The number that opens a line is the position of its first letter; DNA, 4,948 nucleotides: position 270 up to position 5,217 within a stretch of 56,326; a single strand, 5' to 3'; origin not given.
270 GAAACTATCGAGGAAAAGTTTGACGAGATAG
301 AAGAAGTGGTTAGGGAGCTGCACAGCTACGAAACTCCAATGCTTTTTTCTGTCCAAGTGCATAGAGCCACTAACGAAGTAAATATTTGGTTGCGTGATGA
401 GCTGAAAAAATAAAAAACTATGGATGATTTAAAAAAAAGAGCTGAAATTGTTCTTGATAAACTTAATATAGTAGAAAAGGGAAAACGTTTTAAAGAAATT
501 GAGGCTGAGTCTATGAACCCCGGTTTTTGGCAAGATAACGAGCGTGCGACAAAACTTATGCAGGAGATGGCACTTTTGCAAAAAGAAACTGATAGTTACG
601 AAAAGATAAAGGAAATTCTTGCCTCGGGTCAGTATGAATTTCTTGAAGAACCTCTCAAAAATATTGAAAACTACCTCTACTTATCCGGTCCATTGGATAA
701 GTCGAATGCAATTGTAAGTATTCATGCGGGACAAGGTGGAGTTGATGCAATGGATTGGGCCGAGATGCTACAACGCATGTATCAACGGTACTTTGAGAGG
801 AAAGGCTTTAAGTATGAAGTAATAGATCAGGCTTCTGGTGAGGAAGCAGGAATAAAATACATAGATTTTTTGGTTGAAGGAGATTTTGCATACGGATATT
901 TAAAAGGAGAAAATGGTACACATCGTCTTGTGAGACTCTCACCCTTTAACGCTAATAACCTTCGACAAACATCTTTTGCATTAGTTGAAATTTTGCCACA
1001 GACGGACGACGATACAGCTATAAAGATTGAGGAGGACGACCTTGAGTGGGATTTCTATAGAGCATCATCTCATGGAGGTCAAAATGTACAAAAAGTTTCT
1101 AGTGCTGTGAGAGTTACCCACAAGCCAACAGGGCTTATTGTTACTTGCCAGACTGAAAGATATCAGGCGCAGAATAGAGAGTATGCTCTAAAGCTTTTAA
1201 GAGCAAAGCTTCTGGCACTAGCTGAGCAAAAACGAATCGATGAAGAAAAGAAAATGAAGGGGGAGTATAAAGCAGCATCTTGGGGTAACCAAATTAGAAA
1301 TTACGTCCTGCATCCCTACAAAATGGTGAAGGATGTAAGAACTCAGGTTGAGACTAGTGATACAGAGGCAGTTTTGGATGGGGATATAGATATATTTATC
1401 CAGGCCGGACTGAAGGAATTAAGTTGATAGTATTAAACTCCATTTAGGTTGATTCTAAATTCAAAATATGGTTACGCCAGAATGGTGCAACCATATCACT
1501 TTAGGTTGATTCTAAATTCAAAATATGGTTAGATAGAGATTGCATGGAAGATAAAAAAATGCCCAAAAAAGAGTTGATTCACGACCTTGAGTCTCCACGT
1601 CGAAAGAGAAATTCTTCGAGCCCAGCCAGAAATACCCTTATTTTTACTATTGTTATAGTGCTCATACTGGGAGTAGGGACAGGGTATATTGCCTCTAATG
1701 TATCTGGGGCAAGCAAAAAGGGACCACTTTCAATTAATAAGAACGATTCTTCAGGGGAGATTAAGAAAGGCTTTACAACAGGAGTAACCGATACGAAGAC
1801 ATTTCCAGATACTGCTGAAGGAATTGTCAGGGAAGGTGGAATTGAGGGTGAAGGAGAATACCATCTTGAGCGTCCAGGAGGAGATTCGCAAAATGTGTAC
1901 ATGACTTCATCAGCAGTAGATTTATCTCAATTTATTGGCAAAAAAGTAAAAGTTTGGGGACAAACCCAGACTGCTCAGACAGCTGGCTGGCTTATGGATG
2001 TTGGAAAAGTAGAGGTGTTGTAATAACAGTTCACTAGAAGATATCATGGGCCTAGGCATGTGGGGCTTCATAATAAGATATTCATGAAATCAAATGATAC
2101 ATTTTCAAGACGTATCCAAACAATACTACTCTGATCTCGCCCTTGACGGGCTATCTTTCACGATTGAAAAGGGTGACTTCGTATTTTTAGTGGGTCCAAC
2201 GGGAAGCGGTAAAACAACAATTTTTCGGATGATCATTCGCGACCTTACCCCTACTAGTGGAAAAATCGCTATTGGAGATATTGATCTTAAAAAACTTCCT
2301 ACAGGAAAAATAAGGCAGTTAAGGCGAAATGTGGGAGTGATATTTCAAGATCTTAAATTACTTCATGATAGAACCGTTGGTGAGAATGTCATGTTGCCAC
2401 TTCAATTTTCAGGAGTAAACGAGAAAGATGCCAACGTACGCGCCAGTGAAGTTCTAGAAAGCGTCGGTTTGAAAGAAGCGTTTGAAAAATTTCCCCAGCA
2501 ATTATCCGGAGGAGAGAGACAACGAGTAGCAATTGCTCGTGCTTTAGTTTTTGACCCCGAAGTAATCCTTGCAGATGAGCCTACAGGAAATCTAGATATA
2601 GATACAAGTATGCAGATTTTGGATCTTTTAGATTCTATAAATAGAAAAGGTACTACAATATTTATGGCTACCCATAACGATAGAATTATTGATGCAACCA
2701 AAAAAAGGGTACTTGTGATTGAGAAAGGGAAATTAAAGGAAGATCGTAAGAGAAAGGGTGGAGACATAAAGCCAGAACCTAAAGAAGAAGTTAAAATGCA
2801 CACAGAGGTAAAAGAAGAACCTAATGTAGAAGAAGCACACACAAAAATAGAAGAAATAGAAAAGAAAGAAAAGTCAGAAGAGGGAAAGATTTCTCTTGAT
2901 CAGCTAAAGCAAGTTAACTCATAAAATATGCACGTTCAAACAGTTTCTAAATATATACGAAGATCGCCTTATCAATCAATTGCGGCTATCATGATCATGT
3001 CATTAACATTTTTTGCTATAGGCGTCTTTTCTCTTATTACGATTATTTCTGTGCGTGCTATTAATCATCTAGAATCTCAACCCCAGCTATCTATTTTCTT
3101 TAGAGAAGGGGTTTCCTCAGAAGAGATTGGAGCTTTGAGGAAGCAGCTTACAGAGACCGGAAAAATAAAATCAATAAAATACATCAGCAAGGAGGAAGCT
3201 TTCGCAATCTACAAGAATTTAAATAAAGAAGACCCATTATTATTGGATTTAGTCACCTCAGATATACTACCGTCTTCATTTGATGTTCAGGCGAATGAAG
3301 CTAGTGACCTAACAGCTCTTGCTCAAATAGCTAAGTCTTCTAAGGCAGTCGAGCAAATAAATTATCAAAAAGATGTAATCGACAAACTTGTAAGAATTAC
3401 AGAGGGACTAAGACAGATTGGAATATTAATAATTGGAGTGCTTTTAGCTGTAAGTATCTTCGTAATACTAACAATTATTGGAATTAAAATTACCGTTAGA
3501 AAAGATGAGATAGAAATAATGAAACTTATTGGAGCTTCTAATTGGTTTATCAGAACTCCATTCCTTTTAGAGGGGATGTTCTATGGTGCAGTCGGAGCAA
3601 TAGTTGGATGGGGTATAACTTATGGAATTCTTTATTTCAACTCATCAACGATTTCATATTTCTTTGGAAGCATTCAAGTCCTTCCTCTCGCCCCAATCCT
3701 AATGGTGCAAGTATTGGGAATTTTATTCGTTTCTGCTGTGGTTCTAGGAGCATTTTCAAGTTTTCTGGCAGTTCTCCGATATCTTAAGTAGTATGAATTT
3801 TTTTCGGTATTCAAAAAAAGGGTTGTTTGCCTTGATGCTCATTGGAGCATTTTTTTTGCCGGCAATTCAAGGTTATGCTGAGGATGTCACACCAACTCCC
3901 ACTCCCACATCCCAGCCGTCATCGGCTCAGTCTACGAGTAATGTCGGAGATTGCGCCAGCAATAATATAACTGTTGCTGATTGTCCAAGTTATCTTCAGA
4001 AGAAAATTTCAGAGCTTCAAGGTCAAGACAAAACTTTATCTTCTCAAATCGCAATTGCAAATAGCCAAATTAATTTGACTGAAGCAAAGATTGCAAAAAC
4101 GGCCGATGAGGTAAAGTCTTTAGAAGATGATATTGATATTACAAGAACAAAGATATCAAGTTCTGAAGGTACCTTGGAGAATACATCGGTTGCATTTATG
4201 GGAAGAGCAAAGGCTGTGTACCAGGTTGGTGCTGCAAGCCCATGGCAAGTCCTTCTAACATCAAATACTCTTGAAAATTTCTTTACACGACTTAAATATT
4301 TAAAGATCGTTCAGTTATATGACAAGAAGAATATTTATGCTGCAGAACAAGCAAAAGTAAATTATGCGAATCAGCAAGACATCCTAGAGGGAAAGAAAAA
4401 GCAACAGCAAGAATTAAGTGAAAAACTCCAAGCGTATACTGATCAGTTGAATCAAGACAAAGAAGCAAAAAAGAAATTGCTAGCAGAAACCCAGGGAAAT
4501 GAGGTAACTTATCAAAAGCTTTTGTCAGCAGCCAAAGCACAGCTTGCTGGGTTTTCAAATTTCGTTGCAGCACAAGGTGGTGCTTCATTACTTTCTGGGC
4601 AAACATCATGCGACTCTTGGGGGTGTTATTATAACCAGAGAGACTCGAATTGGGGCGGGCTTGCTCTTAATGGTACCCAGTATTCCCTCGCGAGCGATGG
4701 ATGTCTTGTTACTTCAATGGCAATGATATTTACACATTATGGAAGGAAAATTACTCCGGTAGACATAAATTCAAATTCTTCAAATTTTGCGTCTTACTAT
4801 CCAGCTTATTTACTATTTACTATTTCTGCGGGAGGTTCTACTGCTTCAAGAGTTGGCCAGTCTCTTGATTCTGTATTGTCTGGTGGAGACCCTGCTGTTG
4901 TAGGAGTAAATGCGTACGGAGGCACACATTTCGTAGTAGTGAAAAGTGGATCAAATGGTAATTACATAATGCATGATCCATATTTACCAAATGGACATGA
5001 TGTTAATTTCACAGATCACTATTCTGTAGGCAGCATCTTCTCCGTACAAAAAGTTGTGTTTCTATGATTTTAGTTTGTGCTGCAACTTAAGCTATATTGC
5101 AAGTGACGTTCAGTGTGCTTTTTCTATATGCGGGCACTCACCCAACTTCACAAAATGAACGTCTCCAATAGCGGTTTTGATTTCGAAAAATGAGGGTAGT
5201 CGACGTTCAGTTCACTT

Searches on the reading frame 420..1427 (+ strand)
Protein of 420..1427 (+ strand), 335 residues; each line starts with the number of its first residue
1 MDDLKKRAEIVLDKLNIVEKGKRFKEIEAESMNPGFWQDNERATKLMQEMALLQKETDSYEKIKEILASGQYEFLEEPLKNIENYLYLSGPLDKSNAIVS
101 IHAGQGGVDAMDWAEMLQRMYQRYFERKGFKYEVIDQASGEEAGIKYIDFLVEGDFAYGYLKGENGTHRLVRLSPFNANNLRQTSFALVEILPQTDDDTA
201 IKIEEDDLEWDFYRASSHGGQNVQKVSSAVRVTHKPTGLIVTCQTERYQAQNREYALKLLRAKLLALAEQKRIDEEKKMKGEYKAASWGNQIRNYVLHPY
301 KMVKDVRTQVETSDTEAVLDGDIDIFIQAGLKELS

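Call 9: search_protein_families(library=ncbifam, proteins=[window:420-1427:+], max_evalue=0.00001)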
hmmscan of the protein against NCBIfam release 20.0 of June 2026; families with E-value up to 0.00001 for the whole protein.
window:420-1427:+ (335 aa): 5 families
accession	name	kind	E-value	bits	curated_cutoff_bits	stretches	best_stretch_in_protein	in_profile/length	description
TIGR00020.2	prfB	exception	4.1e-127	424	370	2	71-332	92-353/353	peptide chain release factor 2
NF001859.2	PRK00591.1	equivalog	2e-64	217.9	400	1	8-330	18-338/347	peptide chain release factor 1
TIGR00019.1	prfA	equivalog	2.9e-62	210.7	423.25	1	6-329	25-345/361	peptide chain release factor 1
TIGR03072.1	release_prfH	equivalog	4.4e-24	85.1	166.65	1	100-293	4-193/200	peptide chain release factor H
NF006718.0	PRK09256.1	equivalog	1.8e-12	47.1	100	1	200-233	9-42/140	alternative ribosome rescue aminoacyl-tRNA hydrolase ArfB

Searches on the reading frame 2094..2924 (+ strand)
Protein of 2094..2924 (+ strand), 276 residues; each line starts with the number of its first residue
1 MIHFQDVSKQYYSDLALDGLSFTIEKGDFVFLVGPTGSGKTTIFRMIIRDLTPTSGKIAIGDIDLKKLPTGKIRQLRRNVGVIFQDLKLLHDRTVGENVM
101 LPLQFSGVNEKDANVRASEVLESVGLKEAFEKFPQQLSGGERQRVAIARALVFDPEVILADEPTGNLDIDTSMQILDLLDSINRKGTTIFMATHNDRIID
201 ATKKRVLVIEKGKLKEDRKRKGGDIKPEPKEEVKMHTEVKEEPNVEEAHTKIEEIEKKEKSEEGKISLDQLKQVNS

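Call 9: search_protein_families(library=ncbifam, proteins=[window:2094-2924:+], max_evalue=0.00001)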
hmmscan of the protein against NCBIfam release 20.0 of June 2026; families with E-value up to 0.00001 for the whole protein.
window:2094-2924:+ (276 aa): 186 families (the best 25 are shown)
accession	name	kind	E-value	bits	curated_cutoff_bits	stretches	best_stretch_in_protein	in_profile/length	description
TIGR02673.1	FtsE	equivalog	2.7e-76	256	264.85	1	1-213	1-214/214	cell division ATP-binding protein FtsE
TIGR02211.1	LolD_lipo_ex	equivalog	8.7e-54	182.3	307.75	1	5-215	5-220/221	lipoprotein-releasing ABC transporter ATP-binding protein LolD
TIGR03608.1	L_ocin_972_ABC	subfamily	3.2e-53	180.3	254.85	1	5-205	2-203/206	putative bacteriocin export ABC transporter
TIGR02982.1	heterocyst_DevA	subfamily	4.6e-52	176.8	295.8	1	17-215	21-220/220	ABC exporter ATP-binding subunit, DevA family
NF038007.1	ABC_ATP_DarD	equivalog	1.1e-50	172.2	375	1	1-214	1-218/218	darobactin export ABC transporter ATP-binding protein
TIGR04521.1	ECF_ATPase_2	equivalog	3.9e-48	163.9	330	1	9-221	8-230/279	energy-coupling factor transporter ATPase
TIGR02314.1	ABC_MetN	equivalog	8.5e-48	163.1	499.7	1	1-233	1-236/343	methionine ABC transporter ATP-binding protein MetN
TIGR02315.1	ABC_phnC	equivalog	1.2e-47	162.4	266.1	1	1-214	1-224/243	phosphonate ABC transporter ATP-binding protein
NF007027.0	PRK09493.1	equivalog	1.4e-47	162.1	379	1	1-220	1-220/240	glutamine ABC transporter ATP-binding protein GlnQ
NF008428.0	PRK11264.1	equivalog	3.4e-46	157.5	406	1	1-221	3-229/250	L-cystine ABC transporter ATP-binding protein TcyN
NF008338.0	PRK11124.1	equivalog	4.2e-46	157.4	369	1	2-217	3-222/242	arginine ABC transporter ATP-binding protein ArtP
TIGR01188.1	drrA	subfamily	1.9e-45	155.4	312.45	1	9-259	1-245/302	daunorubicin resistance ABC transporter, ATP-binding protein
TIGR03005.1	ectoine_ehuA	equivalog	1.5e-44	152.2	345.4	1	2-232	1-241/252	ectoine/hydroxyectoine ABC transporter ATP-binding protein EhuA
NF008639.0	PRK11629.1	equivalog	2.1e-44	151.7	360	1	16-217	25-227/234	lipoprotein-releasing ABC transporter ATP-binding protein LolD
TIGR03265.1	PhnT2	equivalog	1.4e-43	149.5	457.7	1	2-215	5-214/353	putative 2-aminoethylphosphonate ABC transporter ATP-binding protein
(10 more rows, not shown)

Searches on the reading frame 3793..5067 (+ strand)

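Call 9: search_protein_families(library=ncbifam, proteins=[window:3793-5067:+], max_evalue=0.00001)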
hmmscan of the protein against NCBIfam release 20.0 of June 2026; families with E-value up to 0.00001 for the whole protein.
window:3793-5067:+ (424 aa): 1 family
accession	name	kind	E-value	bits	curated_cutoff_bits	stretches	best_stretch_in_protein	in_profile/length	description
NF008644.1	PRK11637.1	equivalog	3.1e-06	26.5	270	1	69-244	17-192/385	murein hydrolase activator EnvC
